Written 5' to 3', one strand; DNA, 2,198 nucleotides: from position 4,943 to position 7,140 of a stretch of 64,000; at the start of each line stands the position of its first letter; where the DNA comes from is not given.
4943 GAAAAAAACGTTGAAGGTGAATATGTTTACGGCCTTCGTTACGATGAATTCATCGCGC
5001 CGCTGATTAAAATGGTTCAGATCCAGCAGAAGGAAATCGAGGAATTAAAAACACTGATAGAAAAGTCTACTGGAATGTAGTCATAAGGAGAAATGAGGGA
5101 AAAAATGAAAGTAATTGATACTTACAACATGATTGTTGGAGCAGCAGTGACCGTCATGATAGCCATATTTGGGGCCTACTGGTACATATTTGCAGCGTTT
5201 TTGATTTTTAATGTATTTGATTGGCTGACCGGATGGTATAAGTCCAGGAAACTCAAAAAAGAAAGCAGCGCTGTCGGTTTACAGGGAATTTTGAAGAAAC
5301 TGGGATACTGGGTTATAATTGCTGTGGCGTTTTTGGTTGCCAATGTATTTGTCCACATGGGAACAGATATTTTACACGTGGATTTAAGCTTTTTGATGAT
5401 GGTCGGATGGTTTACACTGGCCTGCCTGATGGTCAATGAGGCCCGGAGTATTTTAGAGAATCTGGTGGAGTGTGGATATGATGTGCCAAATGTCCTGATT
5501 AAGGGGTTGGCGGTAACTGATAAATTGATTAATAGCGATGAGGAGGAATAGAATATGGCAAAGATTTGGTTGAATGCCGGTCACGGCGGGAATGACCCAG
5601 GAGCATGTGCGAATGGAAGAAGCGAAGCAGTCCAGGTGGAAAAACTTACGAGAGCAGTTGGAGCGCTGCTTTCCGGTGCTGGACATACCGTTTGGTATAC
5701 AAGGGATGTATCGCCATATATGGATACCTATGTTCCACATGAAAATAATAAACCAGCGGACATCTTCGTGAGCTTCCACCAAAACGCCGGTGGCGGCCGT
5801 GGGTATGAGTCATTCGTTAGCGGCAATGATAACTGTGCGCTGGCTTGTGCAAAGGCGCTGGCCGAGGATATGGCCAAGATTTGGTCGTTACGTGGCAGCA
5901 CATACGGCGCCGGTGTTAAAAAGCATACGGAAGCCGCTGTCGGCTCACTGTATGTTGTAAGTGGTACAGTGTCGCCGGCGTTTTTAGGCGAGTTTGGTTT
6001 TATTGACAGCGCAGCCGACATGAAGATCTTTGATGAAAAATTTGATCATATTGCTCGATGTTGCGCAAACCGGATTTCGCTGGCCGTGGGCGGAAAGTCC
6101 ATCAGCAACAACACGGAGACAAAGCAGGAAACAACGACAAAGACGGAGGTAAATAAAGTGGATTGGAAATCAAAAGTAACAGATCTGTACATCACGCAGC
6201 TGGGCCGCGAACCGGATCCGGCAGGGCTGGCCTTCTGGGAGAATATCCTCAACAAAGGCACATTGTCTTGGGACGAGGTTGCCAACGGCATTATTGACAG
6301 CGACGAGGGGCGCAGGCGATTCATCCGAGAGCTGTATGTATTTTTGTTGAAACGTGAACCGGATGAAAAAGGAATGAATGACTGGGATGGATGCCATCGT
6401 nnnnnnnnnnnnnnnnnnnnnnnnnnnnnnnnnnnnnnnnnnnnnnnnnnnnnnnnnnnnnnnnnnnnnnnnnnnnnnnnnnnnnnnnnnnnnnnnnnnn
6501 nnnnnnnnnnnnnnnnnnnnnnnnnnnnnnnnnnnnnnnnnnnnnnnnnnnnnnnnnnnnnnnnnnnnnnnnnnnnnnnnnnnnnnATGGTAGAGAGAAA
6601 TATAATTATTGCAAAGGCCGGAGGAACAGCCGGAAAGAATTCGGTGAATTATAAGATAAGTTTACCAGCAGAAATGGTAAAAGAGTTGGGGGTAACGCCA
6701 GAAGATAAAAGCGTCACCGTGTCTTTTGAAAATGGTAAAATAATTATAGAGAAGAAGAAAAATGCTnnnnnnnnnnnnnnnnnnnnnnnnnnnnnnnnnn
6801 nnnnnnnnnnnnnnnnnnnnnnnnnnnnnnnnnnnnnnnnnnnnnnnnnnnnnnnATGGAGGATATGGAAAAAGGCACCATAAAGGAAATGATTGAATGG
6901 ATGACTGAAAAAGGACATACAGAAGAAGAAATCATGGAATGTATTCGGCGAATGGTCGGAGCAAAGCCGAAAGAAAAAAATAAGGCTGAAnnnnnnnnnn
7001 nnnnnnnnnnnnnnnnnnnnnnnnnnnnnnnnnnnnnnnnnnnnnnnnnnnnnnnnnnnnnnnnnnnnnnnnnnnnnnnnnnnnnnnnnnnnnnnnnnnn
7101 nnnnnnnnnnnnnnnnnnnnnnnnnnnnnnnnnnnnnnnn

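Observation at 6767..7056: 45-aa ORF with a convergent antisense sRNA: type I toxin-antitoxin-like layout with a non-hydrophobic protein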

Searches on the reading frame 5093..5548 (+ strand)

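Call 4: search_protein_families(library=pfam, proteins=[window:5093-5548:+], max_evalue=0.1)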
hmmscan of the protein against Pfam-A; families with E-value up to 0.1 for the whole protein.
window:5093-5548:+ (152 aa): 2 families
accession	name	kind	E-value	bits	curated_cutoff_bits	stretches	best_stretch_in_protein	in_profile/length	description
PF05105.17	Phage_holin_4_1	-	2.4e-28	99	22.2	1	21-141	2-113/116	Bacteriophage holin family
PF03994.20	DUF350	-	0.061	13.8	26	1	23-124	10-95/133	Domain of Unknown Function (DUF350)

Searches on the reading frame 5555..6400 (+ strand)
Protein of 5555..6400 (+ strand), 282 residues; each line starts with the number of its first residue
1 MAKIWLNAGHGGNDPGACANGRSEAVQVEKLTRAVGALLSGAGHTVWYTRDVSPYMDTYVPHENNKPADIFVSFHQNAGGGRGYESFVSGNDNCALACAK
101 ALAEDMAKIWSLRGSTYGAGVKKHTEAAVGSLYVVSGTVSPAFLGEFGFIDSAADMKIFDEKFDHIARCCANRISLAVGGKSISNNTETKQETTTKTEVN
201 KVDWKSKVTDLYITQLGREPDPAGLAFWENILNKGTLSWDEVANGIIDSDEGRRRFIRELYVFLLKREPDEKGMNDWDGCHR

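Call 4: search_protein_families(library=pfam, proteins=[window:5555-6400:+], max_evalue=0.1)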
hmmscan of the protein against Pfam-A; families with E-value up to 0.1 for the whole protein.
window:5555-6400:+ (282 aa): 2 families
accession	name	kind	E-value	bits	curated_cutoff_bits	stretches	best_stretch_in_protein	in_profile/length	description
PF01520.23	Amidase_3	-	9e-24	84.9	27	1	4-173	1-171/174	N-acetylmuramoyl-L-alanine amidase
PF13946.11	DUF4214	-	2.1e-15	57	23.2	2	205-255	21-71/72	Domain of unknown function (DUF4214)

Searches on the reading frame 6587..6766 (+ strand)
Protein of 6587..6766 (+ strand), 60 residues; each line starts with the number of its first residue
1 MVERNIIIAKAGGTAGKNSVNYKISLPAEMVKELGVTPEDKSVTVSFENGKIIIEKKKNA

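Call 4: search_protein_families(library=pfam, proteins=[window:6587-6766:+], max_evalue=0.1)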
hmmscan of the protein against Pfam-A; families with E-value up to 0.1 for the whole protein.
window:6587-6766:+ (60 aa): 1 family
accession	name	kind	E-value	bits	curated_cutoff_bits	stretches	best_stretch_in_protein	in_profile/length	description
PF04014.23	MazE_antitoxin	-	2.1e-05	24.8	24.7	1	23-59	9-45/48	Antidote-toxin recognition MazE, bacterial antitoxin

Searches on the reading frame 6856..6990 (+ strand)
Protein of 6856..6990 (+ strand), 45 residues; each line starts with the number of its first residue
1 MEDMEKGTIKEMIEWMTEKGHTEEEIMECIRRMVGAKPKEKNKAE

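Call 4: search_protein_families(library=pfam, proteins=[window:6856-6990:+], max_evalue=0.1)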
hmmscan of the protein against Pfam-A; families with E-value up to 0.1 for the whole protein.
window:6856-6990:+ (45 aa): 3 families
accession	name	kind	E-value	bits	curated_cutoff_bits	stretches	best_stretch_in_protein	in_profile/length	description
PF21982.2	RecX_HTH1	-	0.011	16.1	26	1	8-32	15-39/40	RecX, first three-helix domain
PF22448.1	RepB_primase_C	-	0.07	13.5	26.1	1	15-32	13-30/54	RepB DNA-primase C-terminal helical domain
PF15851.11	DUF4723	-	0.092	13.4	27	1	7-32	38-62/82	Domain of unknown function (DUF4723)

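Call 8: find_homologous_proteins(query=window:6856-6990:+, max_evalue=0.01)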
Query window:6856-6990:+ (45 aa): 6 proteins with E <= 0.01 among 6 candidates.
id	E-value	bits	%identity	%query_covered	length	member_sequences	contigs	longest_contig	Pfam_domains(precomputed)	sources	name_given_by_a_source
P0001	6.6e-18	80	87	100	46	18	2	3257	-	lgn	-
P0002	1.2e-15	73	80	100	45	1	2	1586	-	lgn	-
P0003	3.2e-15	72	81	96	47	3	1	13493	-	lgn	-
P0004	6.7e-15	71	81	93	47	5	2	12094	-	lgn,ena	-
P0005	1.5e-14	70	83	89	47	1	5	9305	-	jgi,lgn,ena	-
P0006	2.2e-14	69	85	87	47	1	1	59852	-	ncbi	-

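Call 12: find_encoding_contigs(protein=P0006, flank=4000, max_places=3)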
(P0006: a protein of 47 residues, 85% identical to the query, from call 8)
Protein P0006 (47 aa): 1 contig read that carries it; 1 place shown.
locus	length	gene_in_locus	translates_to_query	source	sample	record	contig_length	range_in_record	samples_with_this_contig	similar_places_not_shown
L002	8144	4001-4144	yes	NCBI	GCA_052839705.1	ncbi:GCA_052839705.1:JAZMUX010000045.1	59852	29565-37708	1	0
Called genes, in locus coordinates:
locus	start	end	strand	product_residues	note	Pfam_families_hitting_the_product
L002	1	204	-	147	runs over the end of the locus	-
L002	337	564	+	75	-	PF12844:HTH_19, PF13560:HTH_31, PF01381:HTH_3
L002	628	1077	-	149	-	PF13828:DUF4190 (weak)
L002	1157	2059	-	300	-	PF07883:Cupin_2, PF00165:HTH_AraC (weak), PF12833:HTH_18, PF00165:HTH_AraC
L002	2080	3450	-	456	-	PF01554:MatE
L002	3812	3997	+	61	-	-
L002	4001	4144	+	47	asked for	-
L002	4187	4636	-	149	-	PF02580:Tyr_Deacylase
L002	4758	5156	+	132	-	PF02579:Nitro_FeMo-Co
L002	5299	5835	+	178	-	PF00210:Ferritin (faint), PF02915:Rubrerythrin, PF21349:RUBY_RBDX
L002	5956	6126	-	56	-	-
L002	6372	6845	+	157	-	PF04542:Sigma70_r2, PF08281:Sigma70_r4_2, PF04545:Sigma70_r4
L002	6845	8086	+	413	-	-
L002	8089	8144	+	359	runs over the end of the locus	-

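Call 13: find_encoding_contigs(protein=P0003, flank=4000, max_places=3)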
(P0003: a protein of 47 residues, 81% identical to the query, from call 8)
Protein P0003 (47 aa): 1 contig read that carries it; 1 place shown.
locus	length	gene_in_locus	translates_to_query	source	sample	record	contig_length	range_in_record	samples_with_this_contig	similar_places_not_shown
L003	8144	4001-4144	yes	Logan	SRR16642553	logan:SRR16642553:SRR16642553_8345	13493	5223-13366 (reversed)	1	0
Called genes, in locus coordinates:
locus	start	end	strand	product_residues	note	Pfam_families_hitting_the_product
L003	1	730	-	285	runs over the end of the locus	?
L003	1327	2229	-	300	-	PF07883:Cupin_2 (weak), PF00165:HTH_AraC (weak), PF12833:HTH_18, PF00165:HTH_AraC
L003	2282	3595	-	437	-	PF01554:MatE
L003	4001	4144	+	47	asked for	-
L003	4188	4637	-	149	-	PF02580:Tyr_Deacylase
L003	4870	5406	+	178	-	PF00210:Ferritin (faint), PF02915:Rubrerythrin, PF21349:RUBY_RBDX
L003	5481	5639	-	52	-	-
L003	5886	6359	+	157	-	PF04542:Sigma70_r2, PF08281:Sigma70_r4_2, PF04545:Sigma70_r4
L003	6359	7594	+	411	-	-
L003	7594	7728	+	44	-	-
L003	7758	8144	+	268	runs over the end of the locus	-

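Call 17: find_encoding_contigs(protein=P0001, flank=3000, max_places=4)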
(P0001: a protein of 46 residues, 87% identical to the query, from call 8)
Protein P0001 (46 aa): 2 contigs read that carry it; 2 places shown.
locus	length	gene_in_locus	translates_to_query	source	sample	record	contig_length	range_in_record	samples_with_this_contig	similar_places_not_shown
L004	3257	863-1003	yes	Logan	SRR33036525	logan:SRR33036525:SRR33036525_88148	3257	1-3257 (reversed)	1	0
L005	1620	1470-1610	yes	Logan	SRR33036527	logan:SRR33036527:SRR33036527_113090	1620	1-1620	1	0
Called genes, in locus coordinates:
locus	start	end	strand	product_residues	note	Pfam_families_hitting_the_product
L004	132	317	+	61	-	PF20075:DUF6471 (weak)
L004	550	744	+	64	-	-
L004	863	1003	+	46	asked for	-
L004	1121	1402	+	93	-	-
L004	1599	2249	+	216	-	PF16677:GP3_package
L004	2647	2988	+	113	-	PF03819:MazG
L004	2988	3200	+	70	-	PF11753:DUF3310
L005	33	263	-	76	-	-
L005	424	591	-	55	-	-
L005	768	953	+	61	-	PF20075:DUF6471 (weak)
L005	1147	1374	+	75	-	PF13443:HTH_26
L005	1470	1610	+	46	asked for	-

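Call 18: find_encoding_contigs(protein=P0002, flank=3000, max_places=4)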
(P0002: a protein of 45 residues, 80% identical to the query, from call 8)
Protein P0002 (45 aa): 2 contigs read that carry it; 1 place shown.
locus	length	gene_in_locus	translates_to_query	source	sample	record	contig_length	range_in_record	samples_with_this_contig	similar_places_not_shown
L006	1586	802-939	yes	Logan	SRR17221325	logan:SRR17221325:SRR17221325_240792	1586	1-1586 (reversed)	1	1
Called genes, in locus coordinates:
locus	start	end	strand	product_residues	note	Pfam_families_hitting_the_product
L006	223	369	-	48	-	-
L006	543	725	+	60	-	-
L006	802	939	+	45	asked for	-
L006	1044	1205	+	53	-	-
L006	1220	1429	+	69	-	-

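Call 23: find_related_loci(query=A1, collection=viral_contigs, flank=3000)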
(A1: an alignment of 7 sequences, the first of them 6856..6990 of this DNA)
Query A1 (45 aa) in viral_contigs; peptide patterns used: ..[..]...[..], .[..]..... (x = any residue, [..] = any of these).
367 stretches matched a pattern, but none encodes a relative of the query by tblastn (E <= 1e-3).

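Call 24: find_related_loci(query=A1, collection=genome_contigs, flank=3000)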
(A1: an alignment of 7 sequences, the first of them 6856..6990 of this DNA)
Query A1 (45 aa) in genome_contigs; peptide patterns used: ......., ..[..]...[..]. (x = any residue, [..] = any of these).
116 stretches matched a pattern; 5 encode a relative of the query (tblastn E <= 1e-3); 5 distinct loci.
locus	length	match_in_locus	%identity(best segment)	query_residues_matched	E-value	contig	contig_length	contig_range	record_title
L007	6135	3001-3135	100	1-45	9e-26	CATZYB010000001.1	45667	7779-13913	MAG TPA_asm: uncultured Lachnospiraceae bacterium isolate ERR9762692_bin.33_MetaWRAP_v1.3_MAG genome assembly, contig: E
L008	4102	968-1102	98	1-45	7e-25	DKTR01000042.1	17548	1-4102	MAG TPA_asm: Lachnospiraceae bacterium UBA7225 UBA7225_contig_7653, whole genome shotgun sequence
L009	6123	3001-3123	100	1-41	3e-23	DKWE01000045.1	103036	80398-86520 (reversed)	MAG TPA_asm: Lachnospiraceae bacterium UBA7160 UBA7160_contig_11914, whole genome shotgun sequence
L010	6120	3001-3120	93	1-40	2e-21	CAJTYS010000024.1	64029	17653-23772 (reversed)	MAG TPA_asm: uncultured Eubacteriales bacterium isolate MGBC119074 genome assembly, contig: MGBC119074.24, whole genome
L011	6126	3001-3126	79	1-42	4e-19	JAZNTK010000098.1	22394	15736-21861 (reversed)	MAG: Lachnospiraceae bacterium isolate T1900044802_TS20190268.MAGScoT_cleanbin_000086 SGB_2729_k141_1863200, whole genom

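Call 42: search_protein_families(library=phrogs, proteins=[window:6856-6990:+], max_evalue=0.01)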
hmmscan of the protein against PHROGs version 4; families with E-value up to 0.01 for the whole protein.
seq(45 aa): 1 family
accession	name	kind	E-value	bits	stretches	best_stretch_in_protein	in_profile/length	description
phrog_753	-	transcription regulation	0.0068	17.1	1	3-39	59-95/189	anti-termination protein Q-like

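Call 59: predict_structure(alignment_id=A3)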
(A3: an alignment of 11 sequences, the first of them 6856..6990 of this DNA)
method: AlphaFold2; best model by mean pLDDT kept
length: 45 residues; sequences in the alignment: 11
mean_pLDDT: 78.4   pTM: 0.48
mean pLDDT of the five models: 78.4, 75.3, 74.4, 72.0, 71.6
residues with pLDDT >= 90: 13; 70-90: 19; 50-70: 10; < 50: 3
segments of 3 or more residues with pLDDT < 50: 43-45
pLDDT, mean of each block of 10 residues (from residue 1): 72 91 90 76 49
secondary structure, 60 per line:
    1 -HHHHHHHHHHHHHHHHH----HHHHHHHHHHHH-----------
elements in order: H2-18 H23-34

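Call 60: search_protein_representatives(alignment_id=A3)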
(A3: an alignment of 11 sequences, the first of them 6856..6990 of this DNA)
Query: 11 sequences, 46 profile positions. Proteins with E-value up to 0.001 (for the whole library): 54; up to 1e-10: 13; up to 1e-30: 0. The best 54 are listed.
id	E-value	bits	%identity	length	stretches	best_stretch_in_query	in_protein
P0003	5.5e-26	106.1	-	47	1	1-46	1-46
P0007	1.1e-14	69.9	-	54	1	2-43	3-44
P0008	2.5e-14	68.7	-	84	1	1-45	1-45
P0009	8.6e-14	67.0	-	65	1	1-40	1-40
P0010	1.3e-13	66.4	-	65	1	1-45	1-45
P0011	2.2e-13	65.7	-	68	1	3-43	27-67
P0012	1.0e-12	63.6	-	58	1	1-45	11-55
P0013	1.1e-12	63.5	-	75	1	1-43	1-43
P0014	1.7e-12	62.8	-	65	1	1-44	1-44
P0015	5.4e-12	61.2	-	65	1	1-44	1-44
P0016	9.1e-12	60.5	-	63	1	1-42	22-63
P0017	1.8e-11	59.6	-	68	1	7-39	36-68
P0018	2.8e-11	59.0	-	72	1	1-43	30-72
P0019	1.1e-10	57.1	-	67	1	4-45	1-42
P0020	1.4e-10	56.7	-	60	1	4-45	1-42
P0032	1.2e-08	50.5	-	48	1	1-44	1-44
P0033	1.6e-08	50.1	-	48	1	8-45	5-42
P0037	2.7e-07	46.2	-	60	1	9-43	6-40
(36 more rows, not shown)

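Call 64: fold_search(model_id=the predicted structure, library=pdb)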
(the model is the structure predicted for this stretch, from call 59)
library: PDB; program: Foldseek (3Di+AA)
matches with E <= 10: 2; with E <= 0.001: 0
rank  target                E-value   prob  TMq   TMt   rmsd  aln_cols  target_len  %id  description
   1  8w2s_A                4.3e+00  0.15  0.59  0.09   5.4        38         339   32  Cas9d Effector:sgRNA Binary Complex (released 2025-01-15)
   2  7ltc_D                8.3e+00  0.02  0.30  0.22   8.0        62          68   16  Structure of the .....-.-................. (SonM) and RiPP precursor (SonA) heteromeric complex (no cofactor) (released 2021-09-29)

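Call 73: find_encoding_contigs(protein=P0007, flank=1500, max_places=2)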
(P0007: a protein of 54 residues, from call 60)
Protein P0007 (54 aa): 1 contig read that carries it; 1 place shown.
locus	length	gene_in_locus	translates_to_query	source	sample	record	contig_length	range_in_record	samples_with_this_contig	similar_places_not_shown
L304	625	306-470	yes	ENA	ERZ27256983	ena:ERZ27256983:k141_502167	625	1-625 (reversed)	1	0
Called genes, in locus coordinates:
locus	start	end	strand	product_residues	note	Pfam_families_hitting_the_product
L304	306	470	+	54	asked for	-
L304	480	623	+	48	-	?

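Call 74: find_encoding_contigs(protein=P0032, flank=1500, max_places=2)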
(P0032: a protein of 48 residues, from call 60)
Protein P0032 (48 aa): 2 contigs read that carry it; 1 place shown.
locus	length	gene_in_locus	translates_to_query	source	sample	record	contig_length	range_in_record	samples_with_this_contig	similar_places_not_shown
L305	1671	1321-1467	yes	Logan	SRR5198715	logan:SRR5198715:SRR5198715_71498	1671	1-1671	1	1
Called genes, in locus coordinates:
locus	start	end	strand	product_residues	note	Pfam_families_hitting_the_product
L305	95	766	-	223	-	-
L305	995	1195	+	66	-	-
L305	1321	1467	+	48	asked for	-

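Call 75: find_encoding_contigs(protein=P0033, flank=1500, max_places=2)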
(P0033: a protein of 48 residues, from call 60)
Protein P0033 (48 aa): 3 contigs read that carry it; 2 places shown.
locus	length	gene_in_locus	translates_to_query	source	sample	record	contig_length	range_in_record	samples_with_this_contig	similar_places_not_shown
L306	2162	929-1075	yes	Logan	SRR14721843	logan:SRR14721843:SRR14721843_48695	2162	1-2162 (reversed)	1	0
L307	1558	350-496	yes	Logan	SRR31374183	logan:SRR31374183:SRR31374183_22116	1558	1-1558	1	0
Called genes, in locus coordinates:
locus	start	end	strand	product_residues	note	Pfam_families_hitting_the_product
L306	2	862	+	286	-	?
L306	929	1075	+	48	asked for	-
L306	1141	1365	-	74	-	PF01850:PIN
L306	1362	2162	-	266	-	?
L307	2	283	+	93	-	?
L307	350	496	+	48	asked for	-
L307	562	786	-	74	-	PF01850:PIN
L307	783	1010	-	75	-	PF04014:MazE_antitoxin (weak)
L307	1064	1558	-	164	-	?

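Call 76: find_encoding_contigs(protein=P0037, flank=1500, max_places=2)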
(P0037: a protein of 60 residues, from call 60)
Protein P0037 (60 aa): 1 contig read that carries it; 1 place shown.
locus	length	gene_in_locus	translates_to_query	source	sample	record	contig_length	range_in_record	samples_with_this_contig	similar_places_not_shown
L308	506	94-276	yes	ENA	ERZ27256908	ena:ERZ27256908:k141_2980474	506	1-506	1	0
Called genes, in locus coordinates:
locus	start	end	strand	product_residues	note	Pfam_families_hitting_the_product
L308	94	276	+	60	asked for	-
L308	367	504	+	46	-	?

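Call 79: search_protein_families(library=phrogs, proteins=[L004:1121-1399:+], max_evalue=0.001)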
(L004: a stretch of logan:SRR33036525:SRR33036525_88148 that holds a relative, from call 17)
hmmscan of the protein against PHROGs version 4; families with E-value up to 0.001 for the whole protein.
L004:1121-1399:+ (93 aa): 0 families
